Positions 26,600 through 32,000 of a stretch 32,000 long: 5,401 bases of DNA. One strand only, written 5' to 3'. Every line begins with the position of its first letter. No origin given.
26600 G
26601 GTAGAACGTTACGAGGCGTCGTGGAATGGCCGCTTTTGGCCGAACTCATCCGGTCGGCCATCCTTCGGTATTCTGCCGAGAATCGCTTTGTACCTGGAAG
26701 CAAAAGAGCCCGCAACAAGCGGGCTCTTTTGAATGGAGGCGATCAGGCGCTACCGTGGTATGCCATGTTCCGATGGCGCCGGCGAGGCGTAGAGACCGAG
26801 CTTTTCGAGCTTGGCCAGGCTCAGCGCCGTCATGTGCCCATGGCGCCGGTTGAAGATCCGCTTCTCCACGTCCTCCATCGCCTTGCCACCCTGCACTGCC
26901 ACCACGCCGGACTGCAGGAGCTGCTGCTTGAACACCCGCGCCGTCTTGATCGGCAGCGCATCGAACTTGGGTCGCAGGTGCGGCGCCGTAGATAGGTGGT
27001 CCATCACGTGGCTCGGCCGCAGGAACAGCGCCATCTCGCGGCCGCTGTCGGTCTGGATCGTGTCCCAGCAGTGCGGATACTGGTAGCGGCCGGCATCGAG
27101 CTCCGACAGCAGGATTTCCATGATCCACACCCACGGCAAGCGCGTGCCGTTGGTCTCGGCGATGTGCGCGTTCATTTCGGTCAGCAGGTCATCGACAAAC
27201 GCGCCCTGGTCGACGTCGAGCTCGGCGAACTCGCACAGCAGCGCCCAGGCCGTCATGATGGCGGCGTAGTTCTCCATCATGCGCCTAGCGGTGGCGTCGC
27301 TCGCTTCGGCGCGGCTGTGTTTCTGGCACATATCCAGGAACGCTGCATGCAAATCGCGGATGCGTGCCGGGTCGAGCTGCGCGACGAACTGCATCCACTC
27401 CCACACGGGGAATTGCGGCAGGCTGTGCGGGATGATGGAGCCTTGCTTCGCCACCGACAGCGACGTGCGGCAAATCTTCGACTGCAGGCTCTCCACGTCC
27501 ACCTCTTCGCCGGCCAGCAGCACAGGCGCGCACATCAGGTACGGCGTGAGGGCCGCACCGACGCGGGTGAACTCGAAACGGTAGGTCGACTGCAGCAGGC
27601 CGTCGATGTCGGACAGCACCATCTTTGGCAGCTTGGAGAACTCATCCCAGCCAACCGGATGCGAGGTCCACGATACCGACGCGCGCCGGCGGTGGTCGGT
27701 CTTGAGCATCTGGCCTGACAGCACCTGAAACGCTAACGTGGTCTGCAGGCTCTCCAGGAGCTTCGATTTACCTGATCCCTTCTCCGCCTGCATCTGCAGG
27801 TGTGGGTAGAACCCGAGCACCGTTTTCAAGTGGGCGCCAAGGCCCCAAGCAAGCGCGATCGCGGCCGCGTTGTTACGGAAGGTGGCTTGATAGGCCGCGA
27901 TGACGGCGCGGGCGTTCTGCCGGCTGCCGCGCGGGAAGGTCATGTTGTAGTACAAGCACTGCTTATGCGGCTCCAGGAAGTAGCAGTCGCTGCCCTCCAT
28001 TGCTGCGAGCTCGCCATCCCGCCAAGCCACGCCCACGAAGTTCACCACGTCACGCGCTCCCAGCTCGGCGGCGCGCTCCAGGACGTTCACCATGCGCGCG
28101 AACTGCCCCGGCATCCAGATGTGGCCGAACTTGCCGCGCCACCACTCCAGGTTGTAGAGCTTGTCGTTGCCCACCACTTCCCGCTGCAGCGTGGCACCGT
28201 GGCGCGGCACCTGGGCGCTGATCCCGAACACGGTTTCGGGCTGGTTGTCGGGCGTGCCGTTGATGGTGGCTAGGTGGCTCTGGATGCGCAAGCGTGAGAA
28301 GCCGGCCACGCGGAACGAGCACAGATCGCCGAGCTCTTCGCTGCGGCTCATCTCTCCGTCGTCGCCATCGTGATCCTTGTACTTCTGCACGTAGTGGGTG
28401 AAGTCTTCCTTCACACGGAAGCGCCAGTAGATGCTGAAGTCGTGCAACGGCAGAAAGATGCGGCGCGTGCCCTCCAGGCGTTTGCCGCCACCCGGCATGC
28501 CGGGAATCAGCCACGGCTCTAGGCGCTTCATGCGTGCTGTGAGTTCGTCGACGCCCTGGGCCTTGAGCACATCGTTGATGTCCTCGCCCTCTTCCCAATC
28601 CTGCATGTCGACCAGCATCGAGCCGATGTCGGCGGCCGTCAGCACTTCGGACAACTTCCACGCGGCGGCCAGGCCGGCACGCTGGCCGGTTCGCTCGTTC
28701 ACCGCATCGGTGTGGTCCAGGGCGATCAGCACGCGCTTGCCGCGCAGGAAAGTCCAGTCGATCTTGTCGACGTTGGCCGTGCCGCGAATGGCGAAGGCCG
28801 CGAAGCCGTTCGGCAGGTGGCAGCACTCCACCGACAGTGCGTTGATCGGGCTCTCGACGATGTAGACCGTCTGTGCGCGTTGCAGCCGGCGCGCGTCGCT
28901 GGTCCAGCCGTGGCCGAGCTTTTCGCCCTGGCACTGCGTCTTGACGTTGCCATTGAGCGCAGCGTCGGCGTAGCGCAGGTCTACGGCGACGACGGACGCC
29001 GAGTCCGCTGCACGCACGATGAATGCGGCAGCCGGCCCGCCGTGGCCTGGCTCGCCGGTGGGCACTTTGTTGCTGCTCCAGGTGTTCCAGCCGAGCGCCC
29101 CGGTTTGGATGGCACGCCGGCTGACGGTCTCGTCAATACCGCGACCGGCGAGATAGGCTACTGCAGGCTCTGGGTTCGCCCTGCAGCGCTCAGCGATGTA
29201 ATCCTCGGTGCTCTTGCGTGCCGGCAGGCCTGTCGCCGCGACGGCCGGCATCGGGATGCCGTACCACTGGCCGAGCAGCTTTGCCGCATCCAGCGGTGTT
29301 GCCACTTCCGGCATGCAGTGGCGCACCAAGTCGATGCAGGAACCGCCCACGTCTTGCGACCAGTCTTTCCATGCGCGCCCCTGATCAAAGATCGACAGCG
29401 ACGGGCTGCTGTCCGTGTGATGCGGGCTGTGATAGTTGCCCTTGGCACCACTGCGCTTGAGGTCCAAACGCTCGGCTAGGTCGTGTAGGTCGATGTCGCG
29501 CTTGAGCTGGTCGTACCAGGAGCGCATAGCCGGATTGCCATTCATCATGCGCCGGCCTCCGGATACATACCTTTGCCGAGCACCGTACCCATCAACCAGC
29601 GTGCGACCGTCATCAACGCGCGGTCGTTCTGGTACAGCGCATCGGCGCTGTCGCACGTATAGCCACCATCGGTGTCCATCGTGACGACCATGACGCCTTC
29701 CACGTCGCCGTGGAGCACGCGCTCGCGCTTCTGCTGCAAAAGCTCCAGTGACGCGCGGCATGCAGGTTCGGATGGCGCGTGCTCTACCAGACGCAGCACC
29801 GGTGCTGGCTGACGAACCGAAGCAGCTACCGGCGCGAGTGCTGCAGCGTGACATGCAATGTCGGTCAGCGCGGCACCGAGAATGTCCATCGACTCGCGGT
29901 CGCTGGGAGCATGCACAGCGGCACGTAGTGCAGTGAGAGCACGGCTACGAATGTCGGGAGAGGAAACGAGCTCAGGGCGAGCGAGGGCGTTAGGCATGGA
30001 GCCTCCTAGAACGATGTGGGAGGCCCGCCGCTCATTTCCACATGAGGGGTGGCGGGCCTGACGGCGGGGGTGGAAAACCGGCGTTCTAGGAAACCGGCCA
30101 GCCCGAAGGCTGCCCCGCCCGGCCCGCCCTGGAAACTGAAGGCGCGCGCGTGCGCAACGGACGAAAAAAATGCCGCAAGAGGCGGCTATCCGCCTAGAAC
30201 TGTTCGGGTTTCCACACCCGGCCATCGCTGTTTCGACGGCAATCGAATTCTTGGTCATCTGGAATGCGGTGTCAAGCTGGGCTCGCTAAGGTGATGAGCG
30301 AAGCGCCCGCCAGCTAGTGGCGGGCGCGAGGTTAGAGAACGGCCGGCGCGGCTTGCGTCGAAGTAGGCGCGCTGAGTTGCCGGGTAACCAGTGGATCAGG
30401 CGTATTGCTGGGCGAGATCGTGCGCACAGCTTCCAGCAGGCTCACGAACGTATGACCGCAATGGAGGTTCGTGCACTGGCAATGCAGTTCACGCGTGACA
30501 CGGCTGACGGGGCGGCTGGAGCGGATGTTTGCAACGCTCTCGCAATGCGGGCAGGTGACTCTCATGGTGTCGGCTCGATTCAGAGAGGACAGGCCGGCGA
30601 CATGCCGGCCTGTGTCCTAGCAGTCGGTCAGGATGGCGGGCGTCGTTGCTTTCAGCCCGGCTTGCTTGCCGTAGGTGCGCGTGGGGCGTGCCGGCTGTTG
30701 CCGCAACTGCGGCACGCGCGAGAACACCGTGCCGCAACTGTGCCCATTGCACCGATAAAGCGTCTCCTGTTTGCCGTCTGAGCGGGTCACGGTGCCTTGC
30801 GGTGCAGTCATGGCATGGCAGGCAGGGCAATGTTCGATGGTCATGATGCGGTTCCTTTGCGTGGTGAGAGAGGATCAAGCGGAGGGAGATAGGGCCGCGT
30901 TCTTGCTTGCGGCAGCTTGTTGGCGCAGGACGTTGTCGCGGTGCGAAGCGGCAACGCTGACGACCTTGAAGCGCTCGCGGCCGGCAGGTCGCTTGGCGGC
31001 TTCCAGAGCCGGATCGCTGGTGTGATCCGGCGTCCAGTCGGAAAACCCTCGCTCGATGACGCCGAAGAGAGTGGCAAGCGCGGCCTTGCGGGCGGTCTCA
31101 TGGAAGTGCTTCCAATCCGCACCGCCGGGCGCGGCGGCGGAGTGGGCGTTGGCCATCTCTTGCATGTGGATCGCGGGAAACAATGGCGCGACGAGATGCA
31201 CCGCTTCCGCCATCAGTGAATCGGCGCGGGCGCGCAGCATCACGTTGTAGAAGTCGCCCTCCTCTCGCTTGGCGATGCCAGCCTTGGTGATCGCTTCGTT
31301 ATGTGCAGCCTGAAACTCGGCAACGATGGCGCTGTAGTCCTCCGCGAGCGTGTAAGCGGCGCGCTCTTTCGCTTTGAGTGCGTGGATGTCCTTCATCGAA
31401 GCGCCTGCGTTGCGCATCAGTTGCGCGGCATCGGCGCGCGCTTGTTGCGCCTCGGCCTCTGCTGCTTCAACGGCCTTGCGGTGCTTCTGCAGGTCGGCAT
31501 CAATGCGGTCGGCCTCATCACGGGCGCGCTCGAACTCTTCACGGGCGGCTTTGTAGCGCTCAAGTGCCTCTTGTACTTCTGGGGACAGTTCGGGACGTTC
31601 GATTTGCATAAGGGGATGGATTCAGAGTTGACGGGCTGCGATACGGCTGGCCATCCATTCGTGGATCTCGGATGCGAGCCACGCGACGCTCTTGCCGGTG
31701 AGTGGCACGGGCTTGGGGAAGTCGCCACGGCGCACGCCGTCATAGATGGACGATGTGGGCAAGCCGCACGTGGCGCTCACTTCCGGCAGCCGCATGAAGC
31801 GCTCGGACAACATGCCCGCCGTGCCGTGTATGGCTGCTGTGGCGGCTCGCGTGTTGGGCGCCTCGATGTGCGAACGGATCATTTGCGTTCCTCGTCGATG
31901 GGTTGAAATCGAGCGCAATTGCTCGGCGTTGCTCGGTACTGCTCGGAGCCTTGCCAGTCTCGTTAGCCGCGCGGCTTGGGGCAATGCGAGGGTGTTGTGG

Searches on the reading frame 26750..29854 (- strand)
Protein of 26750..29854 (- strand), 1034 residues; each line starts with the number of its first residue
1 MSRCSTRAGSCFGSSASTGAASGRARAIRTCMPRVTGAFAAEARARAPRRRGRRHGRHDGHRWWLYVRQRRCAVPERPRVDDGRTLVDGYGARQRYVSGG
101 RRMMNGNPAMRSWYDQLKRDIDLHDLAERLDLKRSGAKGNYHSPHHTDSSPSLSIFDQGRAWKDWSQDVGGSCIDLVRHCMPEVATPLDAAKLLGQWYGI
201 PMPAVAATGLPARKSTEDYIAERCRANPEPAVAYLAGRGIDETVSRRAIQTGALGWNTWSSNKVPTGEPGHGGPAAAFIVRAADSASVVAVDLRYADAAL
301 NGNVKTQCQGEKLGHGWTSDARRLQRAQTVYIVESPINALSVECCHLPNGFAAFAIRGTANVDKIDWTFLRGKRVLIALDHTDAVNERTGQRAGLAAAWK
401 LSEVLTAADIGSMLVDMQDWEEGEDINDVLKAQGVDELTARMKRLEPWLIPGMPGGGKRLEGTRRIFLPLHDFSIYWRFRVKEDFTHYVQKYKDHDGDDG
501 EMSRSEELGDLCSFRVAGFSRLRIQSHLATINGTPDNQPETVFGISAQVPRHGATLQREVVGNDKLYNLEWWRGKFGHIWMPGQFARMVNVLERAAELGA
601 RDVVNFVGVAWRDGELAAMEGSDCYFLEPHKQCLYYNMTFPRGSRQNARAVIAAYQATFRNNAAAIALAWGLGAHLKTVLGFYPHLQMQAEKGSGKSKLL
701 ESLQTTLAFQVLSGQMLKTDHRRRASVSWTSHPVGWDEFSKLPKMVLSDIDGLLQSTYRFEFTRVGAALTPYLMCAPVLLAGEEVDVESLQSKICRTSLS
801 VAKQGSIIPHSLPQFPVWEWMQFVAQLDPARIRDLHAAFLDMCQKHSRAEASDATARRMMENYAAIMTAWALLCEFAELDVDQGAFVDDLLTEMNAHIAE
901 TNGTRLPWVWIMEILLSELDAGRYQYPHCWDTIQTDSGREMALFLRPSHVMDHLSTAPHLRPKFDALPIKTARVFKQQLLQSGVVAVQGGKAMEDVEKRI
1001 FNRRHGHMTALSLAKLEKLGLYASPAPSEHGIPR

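Call 4: search_protein_families(library=pfam, proteins=[window:26750-29854:-], max_evalue=1)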
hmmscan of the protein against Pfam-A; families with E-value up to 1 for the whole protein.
window:26750-29854:- (1034 aa): 3 families
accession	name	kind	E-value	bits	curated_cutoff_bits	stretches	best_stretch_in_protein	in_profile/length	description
PF13362.12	Toprim_3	-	2.4e-17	63.6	27.2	1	330-435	2-94/95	Toprim domain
PF01807.25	Zn_ribbon_DnaG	-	0.00019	21.6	24.9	1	112-179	4-72/98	CHC2 zinc finger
PF13155.12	Toprim_2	-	0.015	16.1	22.1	1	331-430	1-88/88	Toprim-like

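Call 5: search_protein_families(library=padloc, proteins=[window:26750-29854:-], max_evalue=1)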
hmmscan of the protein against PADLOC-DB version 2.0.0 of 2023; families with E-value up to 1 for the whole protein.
window:26750-29854:- (1034 aa): 2 families
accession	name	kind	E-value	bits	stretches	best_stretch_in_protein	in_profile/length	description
PDLC03800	RTasDnaG-like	-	6.4e-08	29.8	2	116-206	48-134/550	DRT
PDLC03767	RT_UG29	-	0.00048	15.5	1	112-178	4-75/2280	DRT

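Call 6: search_protein_families(library=ncbifam, proteins=[window:26750-29854:-], max_evalue=1)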
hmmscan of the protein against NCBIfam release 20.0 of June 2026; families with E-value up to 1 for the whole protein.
window:26750-29854:- (1034 aa): 2 families
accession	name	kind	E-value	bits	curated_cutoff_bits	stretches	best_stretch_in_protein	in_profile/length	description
TIGR01391.1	dnaG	equivalog_domain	4.8e-09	35.6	283.6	2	112-203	5-95/414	DNA primase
NF009972.0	PRK13435.1-3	subfamily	0.076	12.8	119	0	374-430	25-82/146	response regulator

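Call 35: search_protein_families(library=phrogs, proteins=[window:26750-29854:-], max_evalue=0.1)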
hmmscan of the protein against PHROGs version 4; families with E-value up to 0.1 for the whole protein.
window:26750-29854:- (1034 aa): 7 families
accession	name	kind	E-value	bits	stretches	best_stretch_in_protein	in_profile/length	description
phrog_5629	-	DNA, RNA and nucleotide metabolism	0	1071.1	1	115-1024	5-915/930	DNA primase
phrog_47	-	DNA, RNA and nucleotide metabolism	4e-14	53.1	2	104-242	22-161/947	DNA primase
phrog_6444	-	DNA, RNA and nucleotide metabolism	2.8e-06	27.4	1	115-247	11-156/577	DNA primase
phrog_239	-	DNA, RNA and nucleotide metabolism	5e-06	26.7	1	125-443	28-310/801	DNA primase/helicase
phrog_22657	-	unknown function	0.018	13.7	1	126-181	22-77/1185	-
phrog_21086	-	unknown function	0.023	14.3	1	660-710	221-271/617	-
phrog_360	-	DNA, RNA and nucleotide metabolism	0.036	15.2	1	139-179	30-70/133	DNA primase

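Call 96: search_dna_similar(query=window:26750-29854:-, collection=phages, mode=protein, max_evalue=1e-10, max_rows=12)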
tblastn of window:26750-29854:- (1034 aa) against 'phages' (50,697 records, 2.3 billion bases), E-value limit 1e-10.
Records with a match: 86; places in all: 86; records where one place covers at least 80% of the query: 86.
Best place of each record, by identity: <60% 86.
By first word of the organism name: Burkholderia 59; Ralstonia 26; Microcystis 1.
By host as written in the record: Ralstonia solanacearum 23; Burkholderia sp. 16; Burkholderia pseudomallei 14; Burkholderia cenocepacia 4; Burkholderia glumae 4; Burkholderia pseudomallei BP82 3; Burkholderia cenocepacia strain C6433 2; Burkholderia gladioli 2; and 12 more.
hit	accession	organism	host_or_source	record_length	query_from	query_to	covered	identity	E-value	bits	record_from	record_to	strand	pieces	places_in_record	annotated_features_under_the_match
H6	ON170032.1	Ralstonia phage YO009_3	Ralstonia solanacearum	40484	92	1021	90%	49.4%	0e+0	851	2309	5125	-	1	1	record has no annotation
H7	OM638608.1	Burkholderia phage Musica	Burkholderia cenocepacia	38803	115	1024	88%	50.3%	0e+0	839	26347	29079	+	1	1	DNA primase/helicase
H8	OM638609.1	Burkholderia phage Milagro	Burkholderia cenocepacia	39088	115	1024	88%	49.9%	0e+0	817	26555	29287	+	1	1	DNA primase/helicase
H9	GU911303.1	Burkholderia phage KS5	Burkholderia cenocepacia strain C6433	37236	115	1024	88%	49.9%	0e+0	828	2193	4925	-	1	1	2: gp2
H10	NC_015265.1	Burkholderia phage KS5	Burkholderia cenocepacia strain C6433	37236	115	1024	88%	49.9%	0e+0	828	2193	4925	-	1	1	2: DNA primase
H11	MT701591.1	Burkholderia phage Mana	Burkholderia gladioli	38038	115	1024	88%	49.8%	0e+0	831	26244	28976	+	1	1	DNA primase/helicase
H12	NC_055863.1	Burkholderia phage Mana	Burkholderia gladioli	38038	115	1024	88%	49.8%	0e+0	831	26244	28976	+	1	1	DNA primase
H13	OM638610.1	Burkholderia phage Menos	Burkholderia cenocepacia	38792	115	1024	88%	49.7%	0e+0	820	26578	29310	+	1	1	DNA primase/helicase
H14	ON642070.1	Burkholderia phage Carl1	Burkholderia cenocepacia Van1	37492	115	1024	88%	49.6%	0e+0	816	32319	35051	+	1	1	primase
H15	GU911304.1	Burkholderia phage KL3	Burkholderia ambifaria strain LMG 17828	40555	115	1024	88%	49.6%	0e+0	825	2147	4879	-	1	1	3: gp3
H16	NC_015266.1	Burkholderia phage KL3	Burkholderia ambifaria strain LMG 17828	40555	115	1024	88%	49.6%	0e+0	825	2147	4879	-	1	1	3: DNA primase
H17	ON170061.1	Ralstonia phage YO023_2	Ralstonia solanacearum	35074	115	1021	88%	49.7%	0e+0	849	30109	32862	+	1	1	record has no annotation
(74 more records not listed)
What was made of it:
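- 26750..29854 (-): Primase/helicase of the mobile element (Toprim, CHC2 zinc finger). calls 4, 35, 96
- On P4-like satellite (host element): The primase is nearest to those of P2-like phages (call 96).
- Closest known: Defence and cargo hotspots of P4-like satellites and P2-like prophages. Different: The primase is closest to those of P2-like Burkholderia phages (call 96).
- Checked: However, the primase's nearest relatives are primases of P2-like Burkholderia/Ralstonia phages (call 96), and no integrase lies in the window.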

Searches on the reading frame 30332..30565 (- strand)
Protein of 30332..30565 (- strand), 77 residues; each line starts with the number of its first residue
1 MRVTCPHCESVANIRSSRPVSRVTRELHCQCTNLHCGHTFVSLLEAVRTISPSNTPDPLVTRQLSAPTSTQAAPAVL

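Call 99: search_protein_families(library=pfam, proteins=[window:30332-30565:-], max_evalue=0.01)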
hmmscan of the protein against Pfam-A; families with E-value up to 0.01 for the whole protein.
window:30332-30565:- (77 aa): 2 families
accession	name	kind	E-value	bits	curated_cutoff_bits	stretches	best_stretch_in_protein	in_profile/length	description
PF04606.18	Ogr_Delta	-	2.5e-17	62.9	26.3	1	4-50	1-47/47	Ogr/Delta-like zinc finger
PF13717.11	Zn_ribbon_4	-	0.00055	20.3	30.3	1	1-40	1-35/36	zinc-ribbon domain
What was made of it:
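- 30332..30565 (-): Ogr/Delta-type zinc-finger activator of the element. call 99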

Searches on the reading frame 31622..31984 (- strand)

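Call 99: search_protein_families(library=pfam, proteins=[window:31622-31984:-], max_evalue=0.01)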
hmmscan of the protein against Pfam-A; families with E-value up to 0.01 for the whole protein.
window:31622-31984:- (120 aa): 1 family
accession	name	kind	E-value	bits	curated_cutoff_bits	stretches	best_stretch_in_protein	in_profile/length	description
PF05930.18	Phage_AlpA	-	6.6e-17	61.6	21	1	62-111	2-51/51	Prophage CP4-57 regulatory protein (AlpA)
